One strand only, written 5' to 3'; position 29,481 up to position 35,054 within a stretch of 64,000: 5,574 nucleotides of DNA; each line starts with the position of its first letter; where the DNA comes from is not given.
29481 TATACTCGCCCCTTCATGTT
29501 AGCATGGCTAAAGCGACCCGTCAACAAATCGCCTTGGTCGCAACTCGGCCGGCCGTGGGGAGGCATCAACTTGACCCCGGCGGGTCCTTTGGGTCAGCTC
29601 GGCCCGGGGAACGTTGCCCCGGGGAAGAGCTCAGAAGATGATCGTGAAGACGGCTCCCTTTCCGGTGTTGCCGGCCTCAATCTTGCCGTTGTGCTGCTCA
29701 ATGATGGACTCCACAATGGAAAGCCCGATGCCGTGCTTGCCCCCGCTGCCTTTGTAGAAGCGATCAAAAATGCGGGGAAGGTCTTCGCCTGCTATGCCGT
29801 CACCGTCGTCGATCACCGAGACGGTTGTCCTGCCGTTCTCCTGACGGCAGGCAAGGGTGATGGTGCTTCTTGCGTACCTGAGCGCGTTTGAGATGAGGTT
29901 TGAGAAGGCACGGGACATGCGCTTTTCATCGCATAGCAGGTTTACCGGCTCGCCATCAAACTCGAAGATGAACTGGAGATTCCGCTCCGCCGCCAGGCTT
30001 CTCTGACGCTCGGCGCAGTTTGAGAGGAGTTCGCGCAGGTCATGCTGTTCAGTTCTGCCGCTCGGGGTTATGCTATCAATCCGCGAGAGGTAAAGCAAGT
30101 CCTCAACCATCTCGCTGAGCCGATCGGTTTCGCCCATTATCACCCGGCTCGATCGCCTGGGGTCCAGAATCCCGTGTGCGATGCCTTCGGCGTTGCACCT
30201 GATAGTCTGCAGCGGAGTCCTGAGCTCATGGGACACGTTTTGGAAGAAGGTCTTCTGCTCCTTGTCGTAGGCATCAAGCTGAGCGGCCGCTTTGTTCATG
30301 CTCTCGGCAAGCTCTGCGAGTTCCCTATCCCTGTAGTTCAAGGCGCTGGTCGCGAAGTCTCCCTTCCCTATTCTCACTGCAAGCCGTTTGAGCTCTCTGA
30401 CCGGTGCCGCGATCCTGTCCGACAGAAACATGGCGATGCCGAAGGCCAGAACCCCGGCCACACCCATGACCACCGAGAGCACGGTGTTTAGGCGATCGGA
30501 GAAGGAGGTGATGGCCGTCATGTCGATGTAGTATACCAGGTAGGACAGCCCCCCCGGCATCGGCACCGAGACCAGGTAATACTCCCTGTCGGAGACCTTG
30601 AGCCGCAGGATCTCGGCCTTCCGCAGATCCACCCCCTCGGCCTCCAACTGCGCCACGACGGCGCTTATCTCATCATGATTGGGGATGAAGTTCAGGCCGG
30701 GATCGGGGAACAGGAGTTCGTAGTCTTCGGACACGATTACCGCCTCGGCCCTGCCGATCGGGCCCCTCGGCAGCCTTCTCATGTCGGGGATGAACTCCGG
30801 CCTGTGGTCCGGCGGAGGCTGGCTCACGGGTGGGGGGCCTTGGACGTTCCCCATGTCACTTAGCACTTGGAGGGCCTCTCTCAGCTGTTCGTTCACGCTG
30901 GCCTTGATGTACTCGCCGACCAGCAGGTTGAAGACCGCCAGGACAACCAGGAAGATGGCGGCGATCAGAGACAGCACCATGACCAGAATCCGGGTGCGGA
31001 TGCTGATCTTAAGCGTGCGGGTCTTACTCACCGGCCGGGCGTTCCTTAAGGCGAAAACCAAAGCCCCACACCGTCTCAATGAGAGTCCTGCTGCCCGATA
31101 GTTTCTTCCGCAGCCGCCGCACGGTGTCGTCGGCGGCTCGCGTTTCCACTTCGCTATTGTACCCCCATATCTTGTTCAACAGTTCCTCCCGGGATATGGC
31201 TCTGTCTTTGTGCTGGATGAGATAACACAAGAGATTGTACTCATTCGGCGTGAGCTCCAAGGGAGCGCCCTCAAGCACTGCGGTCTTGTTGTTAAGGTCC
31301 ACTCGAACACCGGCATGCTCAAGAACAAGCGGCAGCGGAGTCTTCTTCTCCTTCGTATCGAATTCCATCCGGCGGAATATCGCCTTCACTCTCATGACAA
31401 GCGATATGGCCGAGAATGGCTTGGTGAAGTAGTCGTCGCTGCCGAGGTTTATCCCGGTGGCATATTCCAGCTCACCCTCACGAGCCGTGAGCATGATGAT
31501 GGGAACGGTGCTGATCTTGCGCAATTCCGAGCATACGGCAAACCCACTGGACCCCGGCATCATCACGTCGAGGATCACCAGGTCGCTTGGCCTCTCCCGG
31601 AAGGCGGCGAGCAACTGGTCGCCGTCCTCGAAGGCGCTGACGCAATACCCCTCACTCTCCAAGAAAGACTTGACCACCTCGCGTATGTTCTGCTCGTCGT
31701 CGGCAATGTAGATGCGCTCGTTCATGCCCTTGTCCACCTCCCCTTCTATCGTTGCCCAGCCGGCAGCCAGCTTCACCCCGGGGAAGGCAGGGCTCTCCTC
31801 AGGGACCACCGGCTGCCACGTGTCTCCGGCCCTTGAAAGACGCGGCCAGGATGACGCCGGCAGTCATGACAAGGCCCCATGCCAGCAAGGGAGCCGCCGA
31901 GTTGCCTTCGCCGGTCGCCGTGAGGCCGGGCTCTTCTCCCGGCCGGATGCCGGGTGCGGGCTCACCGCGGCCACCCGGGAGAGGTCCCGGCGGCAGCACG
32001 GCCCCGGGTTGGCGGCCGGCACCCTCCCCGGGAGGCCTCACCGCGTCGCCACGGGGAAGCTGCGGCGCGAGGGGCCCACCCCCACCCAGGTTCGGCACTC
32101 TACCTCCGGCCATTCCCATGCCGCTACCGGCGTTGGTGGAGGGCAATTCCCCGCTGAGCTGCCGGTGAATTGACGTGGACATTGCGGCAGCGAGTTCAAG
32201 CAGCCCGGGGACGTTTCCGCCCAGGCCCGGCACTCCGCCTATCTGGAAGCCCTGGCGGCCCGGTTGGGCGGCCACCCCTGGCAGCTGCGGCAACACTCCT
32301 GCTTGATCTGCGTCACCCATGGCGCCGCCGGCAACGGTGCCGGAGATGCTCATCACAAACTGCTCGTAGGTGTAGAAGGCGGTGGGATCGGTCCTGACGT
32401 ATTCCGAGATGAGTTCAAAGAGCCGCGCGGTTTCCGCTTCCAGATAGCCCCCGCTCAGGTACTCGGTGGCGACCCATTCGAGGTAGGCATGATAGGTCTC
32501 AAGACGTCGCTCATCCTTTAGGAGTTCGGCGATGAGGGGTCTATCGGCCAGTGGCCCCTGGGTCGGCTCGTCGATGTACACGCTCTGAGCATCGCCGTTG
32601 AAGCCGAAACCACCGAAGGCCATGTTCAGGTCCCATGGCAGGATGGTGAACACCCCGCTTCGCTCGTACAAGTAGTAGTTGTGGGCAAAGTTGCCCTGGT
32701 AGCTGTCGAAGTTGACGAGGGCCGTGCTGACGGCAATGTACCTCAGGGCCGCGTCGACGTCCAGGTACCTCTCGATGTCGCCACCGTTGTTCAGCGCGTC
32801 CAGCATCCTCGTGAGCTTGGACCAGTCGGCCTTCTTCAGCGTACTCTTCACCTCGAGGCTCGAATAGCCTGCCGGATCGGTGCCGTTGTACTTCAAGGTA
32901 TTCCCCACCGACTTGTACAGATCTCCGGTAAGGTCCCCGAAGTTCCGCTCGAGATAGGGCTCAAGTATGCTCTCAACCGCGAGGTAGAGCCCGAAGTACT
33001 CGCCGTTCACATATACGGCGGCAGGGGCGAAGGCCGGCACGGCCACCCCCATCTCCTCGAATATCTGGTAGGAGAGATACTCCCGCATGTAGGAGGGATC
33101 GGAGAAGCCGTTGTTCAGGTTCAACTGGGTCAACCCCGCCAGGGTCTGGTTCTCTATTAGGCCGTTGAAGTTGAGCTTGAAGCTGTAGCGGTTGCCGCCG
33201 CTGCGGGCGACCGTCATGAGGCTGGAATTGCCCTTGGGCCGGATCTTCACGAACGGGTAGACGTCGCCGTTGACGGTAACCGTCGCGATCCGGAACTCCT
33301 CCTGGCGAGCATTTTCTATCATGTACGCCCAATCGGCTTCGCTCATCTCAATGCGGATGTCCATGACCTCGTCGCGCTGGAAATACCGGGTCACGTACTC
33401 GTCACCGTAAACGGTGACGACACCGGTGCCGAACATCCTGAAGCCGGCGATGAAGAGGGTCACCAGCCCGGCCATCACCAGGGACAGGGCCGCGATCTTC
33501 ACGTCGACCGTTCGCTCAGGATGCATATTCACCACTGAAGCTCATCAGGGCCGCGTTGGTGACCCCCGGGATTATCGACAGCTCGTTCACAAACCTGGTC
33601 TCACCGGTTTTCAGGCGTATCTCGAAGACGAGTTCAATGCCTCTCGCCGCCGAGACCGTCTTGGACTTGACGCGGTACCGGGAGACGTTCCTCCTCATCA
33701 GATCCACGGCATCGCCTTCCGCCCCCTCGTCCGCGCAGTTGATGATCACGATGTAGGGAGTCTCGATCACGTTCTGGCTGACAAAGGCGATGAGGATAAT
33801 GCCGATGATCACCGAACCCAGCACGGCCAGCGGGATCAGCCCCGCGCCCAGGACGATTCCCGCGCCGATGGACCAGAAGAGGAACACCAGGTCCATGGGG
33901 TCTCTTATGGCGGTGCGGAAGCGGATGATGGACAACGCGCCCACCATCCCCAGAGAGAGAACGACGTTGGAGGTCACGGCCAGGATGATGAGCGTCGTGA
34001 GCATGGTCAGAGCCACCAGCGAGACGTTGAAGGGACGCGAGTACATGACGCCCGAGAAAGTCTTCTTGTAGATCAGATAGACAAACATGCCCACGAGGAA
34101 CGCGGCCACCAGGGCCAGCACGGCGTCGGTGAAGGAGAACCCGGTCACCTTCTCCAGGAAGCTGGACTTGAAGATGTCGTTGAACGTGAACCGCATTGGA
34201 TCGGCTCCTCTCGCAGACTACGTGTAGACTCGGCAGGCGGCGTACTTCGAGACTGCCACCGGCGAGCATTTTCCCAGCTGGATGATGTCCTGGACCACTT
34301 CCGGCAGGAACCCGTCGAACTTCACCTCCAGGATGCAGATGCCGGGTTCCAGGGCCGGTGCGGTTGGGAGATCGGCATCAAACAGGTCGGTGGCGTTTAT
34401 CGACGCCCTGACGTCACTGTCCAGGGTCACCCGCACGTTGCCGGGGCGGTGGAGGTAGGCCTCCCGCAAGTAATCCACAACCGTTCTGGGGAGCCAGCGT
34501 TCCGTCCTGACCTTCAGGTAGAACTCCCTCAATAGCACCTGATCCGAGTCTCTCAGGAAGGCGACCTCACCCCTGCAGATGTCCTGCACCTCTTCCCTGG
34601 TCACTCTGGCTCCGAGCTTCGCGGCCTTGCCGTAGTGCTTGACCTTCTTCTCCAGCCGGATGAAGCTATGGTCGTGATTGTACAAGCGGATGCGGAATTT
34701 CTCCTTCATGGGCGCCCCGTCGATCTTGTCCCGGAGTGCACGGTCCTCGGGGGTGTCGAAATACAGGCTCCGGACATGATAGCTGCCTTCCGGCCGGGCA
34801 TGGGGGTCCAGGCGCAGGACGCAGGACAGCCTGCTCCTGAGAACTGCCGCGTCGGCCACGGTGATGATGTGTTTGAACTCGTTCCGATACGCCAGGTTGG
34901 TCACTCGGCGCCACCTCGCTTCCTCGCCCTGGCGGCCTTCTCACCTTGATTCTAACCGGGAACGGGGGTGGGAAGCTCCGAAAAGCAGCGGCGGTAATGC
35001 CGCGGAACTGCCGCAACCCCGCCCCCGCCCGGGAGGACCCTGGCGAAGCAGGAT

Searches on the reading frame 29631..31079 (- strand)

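Call 89: search_protein_families(library=pfam, proteins=[window:29631-31079:-], max_evalue=0.00001)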
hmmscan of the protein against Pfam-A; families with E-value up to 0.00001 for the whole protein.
window:29631-31079:- (482 aa): 3 families
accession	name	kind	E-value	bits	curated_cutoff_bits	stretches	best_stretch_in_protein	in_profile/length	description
PF02518.31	HATPase_c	-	7.4e-23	81.5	26.4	1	384-481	2-106/111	Histidine kinase-, DNA gyrase B-, and HSP90-like ATPase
PF00512.31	HisKA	-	3.9e-14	52.9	26.9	1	275-336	2-65/66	His Kinase A (phospho-acceptor) domain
PF00672.30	HAMP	-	9.8e-09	35.9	25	1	218-268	1-51/53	HAMP domain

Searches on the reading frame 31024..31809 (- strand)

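Call 89: search_protein_families(library=pfam, proteins=[window:31024-31809:-], max_evalue=0.00001)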
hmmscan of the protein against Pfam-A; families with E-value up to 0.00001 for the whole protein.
window:31024-31809:- (261 aa): 2 families
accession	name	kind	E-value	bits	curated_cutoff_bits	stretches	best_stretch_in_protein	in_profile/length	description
PF00072.30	Response_reg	-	1.9e-26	92.8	30.2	1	33-141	1-110/111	Response regulator receiver domain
PF00486.34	Trans_reg_C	-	8.6e-23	80.7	26.2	1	182-254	2-77/77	Transcriptional regulatory protein, C terminal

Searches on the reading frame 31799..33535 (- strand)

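Call 89: search_protein_families(library=pfam, proteins=[window:31799-33535:-], max_evalue=0.00001)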
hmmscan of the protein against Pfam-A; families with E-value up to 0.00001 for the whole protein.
window:31799-33535:- (578 aa): 1 family
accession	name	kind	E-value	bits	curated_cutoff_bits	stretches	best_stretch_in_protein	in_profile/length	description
PF08757.17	CotH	-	4.8e-64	217.3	23.8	1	98-392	1-303/322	CotH kinase protein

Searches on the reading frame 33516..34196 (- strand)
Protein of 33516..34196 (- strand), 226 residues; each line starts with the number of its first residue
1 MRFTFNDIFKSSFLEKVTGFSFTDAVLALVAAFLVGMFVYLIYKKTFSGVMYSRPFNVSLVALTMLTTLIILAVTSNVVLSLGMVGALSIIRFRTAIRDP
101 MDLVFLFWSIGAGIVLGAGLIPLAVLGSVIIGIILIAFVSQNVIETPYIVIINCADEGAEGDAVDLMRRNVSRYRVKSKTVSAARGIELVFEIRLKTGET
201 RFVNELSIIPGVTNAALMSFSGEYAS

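Call 89: search_protein_families(library=pfam, proteins=[window:33516-34196:-], max_evalue=0.00001)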
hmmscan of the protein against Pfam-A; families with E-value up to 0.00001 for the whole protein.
window:33516-34196:- (226 aa): 1 family
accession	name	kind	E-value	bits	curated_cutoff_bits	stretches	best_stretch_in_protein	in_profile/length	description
PF16316.10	DUF4956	-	2.9e-07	30.8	30.6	1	52-141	18-110/169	Domain of unknown function (DUF4956)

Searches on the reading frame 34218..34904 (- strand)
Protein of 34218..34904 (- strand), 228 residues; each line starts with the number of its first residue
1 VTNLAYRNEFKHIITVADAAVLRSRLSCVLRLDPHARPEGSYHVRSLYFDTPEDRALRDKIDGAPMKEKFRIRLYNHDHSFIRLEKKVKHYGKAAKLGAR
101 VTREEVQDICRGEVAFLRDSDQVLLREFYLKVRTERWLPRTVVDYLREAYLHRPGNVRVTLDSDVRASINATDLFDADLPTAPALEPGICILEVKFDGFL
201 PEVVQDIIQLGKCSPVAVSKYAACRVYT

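Call 89: search_protein_families(library=pfam, proteins=[window:34218-34904:-], max_evalue=0.00001)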
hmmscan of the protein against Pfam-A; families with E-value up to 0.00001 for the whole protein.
window:34218-34904:- (228 aa): 1 family
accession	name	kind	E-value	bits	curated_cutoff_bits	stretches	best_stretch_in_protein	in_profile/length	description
PF09359.15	VTC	-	7.9e-39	134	23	1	7-224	2-230/235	VTC domain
